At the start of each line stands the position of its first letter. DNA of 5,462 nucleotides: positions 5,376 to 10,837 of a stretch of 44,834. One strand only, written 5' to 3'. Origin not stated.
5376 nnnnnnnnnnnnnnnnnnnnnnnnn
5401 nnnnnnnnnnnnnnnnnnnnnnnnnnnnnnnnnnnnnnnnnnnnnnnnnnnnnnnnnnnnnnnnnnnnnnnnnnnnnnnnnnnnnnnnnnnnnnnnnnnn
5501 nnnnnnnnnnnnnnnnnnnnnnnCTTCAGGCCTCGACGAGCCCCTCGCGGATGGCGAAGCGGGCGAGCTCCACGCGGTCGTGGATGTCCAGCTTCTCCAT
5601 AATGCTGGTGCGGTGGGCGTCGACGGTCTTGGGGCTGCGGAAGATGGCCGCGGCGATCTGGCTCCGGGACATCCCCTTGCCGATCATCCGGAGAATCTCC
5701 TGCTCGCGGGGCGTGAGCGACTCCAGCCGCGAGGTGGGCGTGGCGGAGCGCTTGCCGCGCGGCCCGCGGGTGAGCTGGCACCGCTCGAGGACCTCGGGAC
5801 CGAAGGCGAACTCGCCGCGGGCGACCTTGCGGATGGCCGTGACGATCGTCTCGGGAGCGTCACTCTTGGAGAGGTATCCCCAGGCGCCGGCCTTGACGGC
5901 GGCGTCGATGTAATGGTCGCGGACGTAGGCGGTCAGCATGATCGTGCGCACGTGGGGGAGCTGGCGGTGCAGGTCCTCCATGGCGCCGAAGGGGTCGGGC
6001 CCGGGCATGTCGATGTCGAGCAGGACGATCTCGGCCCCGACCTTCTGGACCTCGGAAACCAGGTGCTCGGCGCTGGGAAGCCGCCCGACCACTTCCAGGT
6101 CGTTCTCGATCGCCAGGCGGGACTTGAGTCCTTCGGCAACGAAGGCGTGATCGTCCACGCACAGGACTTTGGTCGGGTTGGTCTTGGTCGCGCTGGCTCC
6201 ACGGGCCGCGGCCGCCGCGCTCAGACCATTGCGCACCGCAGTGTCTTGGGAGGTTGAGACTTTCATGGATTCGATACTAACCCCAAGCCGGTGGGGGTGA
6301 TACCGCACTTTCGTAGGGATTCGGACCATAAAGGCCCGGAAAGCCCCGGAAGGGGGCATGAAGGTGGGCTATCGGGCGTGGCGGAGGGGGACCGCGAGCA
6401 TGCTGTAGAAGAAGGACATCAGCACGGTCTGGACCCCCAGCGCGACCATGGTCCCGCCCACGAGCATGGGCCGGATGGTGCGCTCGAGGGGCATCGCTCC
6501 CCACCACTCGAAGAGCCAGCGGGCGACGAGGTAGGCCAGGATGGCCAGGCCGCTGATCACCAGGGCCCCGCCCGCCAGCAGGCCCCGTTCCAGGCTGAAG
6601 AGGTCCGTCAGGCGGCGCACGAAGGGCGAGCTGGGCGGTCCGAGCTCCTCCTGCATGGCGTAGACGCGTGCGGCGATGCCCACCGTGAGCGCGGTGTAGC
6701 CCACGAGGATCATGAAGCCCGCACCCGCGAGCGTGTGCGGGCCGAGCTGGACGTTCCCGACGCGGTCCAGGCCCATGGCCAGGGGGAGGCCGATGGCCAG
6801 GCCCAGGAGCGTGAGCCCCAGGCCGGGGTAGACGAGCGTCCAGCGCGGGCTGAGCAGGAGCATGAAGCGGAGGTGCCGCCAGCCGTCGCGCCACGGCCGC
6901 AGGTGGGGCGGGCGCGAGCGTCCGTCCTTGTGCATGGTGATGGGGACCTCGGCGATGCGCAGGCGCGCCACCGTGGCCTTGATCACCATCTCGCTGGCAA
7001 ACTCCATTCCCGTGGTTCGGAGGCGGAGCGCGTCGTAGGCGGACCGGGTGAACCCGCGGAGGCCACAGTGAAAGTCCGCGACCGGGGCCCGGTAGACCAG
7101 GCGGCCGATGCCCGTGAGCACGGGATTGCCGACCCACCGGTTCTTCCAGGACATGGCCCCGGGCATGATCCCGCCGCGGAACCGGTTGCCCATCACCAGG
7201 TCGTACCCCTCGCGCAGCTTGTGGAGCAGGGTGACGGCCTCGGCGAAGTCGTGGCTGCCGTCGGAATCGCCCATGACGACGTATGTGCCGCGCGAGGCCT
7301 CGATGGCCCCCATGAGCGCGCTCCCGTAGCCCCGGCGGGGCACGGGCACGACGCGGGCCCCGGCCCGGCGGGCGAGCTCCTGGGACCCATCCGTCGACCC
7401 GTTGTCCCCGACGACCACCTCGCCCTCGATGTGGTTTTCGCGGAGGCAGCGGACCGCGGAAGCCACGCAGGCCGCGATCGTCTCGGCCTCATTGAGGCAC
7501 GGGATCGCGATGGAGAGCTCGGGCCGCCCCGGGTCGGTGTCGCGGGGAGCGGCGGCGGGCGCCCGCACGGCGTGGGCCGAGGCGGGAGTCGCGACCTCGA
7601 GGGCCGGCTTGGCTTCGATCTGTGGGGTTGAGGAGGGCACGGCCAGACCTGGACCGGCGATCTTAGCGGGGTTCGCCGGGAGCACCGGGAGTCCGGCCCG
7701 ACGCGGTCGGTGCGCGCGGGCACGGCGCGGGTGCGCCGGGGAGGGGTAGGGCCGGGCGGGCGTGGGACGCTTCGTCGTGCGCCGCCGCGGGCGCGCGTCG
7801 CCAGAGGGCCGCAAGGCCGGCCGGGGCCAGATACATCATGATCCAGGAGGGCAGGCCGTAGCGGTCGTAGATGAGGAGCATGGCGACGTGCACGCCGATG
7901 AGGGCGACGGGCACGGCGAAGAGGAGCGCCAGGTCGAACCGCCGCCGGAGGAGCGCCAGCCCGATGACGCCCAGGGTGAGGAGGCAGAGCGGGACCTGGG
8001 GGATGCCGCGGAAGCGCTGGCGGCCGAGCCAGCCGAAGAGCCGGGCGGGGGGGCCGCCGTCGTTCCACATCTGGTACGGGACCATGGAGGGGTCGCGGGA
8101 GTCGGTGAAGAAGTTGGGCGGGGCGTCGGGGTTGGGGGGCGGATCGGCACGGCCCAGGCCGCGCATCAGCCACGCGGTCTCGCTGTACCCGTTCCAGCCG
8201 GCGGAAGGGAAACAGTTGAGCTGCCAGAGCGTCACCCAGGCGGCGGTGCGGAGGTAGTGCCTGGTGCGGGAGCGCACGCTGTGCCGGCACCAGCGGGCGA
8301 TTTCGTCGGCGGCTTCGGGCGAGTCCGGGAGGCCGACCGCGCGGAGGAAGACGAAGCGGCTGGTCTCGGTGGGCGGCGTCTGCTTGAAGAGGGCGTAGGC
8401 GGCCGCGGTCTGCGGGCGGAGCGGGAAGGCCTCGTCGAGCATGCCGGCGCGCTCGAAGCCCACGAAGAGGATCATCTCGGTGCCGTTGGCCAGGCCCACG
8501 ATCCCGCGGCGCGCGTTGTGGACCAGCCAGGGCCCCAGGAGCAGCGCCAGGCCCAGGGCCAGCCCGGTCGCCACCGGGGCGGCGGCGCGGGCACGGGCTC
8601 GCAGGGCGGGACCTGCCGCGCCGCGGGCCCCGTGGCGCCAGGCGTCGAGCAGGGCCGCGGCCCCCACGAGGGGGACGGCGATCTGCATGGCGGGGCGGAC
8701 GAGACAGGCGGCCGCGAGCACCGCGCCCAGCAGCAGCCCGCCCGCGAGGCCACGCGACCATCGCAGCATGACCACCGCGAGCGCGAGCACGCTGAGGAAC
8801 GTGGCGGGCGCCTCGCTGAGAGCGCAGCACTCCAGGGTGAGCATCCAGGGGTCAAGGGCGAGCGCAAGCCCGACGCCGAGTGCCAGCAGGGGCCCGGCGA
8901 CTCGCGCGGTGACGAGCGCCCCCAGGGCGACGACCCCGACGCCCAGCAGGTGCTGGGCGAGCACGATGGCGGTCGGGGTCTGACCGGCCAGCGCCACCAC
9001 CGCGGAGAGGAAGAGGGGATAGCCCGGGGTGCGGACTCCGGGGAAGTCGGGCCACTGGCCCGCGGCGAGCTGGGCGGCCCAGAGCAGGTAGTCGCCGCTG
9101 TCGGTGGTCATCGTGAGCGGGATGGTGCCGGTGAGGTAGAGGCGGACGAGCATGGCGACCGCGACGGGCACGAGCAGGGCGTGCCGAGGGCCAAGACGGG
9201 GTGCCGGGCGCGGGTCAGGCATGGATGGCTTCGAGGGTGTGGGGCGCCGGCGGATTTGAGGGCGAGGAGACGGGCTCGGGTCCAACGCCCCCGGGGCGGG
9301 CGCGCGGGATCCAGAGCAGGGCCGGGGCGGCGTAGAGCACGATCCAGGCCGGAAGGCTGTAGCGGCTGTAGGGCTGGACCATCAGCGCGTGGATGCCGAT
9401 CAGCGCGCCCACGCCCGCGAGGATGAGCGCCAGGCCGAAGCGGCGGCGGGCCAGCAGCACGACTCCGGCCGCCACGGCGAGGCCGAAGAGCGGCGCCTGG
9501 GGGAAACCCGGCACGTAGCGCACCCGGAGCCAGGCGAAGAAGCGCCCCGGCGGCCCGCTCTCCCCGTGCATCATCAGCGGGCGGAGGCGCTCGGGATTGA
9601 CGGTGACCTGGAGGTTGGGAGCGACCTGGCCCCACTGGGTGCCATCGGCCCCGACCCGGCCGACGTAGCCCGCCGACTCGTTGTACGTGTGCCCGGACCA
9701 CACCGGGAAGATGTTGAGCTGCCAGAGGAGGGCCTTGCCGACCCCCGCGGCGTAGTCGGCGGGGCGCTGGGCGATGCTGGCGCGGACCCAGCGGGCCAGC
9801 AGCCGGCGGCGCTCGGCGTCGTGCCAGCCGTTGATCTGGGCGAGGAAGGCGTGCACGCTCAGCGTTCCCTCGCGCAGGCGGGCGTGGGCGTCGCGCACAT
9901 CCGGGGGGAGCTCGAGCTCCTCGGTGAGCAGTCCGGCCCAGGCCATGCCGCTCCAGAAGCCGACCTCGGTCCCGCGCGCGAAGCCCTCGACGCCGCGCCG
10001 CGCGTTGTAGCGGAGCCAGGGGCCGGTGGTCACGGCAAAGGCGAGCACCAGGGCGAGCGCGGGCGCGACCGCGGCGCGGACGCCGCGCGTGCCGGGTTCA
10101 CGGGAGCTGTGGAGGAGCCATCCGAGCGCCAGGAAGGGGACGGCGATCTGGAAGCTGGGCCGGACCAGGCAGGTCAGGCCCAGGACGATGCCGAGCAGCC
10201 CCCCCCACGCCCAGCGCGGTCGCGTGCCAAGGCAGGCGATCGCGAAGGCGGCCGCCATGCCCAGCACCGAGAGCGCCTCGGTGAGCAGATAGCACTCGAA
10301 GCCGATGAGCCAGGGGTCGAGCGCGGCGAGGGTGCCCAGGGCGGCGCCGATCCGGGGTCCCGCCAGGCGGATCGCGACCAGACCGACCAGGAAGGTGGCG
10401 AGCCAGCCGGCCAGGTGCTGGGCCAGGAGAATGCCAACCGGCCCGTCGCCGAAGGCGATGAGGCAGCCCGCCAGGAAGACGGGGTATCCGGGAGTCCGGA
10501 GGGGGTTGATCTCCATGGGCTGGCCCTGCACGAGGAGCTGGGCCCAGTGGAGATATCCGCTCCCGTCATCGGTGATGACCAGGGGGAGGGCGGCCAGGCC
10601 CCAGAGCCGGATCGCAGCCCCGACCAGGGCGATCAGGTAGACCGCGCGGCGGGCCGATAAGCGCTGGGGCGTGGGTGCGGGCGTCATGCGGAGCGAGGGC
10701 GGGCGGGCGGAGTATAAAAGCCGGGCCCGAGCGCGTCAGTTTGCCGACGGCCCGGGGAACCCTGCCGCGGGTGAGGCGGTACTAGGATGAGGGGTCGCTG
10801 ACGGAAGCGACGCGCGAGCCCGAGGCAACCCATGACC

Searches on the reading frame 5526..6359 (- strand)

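Call 58: search_protein_families(library=pfam, proteins=[window:5526-6359:-], max_evalue=0.001)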
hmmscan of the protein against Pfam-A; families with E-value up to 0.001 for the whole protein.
window:5526-6359:- (277 aa): 3 families
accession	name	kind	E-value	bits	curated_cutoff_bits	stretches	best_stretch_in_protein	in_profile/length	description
PF00072.30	Response_reg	-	7e-19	68.5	30.2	1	65-177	1-111/111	Response regulator receiver domain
PF00196.25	GerE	-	2e-18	66.2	23.5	1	213-269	1-57/57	Bacterial regulatory proteins, luxR family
PF08281.18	Sigma70_r4_2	-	0.0003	20.8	25.7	1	211-254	7-51/54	Sigma-70, region 4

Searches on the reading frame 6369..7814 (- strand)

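Call 58: search_protein_families(library=pfam, proteins=[window:6369-7814:-], max_evalue=0.001)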
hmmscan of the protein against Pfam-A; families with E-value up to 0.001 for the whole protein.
window:6369-7814:- (481 aa): 2 families
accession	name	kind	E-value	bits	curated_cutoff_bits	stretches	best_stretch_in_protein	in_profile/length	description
PF00535.33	Glycos_transf_2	-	1e-22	81.3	23.3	1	101-262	1-166/168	Glycosyl transferase family 2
PF13641.12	Glyco_tranf_2_3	-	0.00011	22.7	27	1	98-185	1-96/230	Glycosyltransferase like family 2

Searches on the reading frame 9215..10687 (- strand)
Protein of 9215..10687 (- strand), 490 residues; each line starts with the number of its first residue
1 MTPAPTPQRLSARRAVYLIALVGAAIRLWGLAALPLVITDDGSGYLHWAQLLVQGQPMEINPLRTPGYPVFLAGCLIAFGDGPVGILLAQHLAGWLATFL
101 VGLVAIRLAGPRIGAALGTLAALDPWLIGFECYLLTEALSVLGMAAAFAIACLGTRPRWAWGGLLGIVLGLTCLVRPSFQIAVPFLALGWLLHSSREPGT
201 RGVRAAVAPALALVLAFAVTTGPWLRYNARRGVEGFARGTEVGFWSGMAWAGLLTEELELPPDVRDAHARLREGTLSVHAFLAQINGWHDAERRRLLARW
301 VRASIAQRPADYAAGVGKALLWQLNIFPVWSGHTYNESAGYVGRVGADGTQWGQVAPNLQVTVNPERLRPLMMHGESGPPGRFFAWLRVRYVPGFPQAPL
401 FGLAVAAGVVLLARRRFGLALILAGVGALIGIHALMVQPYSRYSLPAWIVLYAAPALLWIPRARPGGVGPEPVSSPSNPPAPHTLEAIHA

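Call 11: search_protein_families(library=pfam, proteins=[window:9215-10687:-], max_evalue=0.001)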
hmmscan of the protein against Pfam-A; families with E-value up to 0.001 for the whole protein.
window:9215-10687:- (490 aa): 1 family
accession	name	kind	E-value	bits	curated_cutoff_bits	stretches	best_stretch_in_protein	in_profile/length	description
PF13231.12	PMT_2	-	0.00034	21.3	26.1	1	65-220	3-156/160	Dolichyl-phosphate-mannose-protein mannosyltransferase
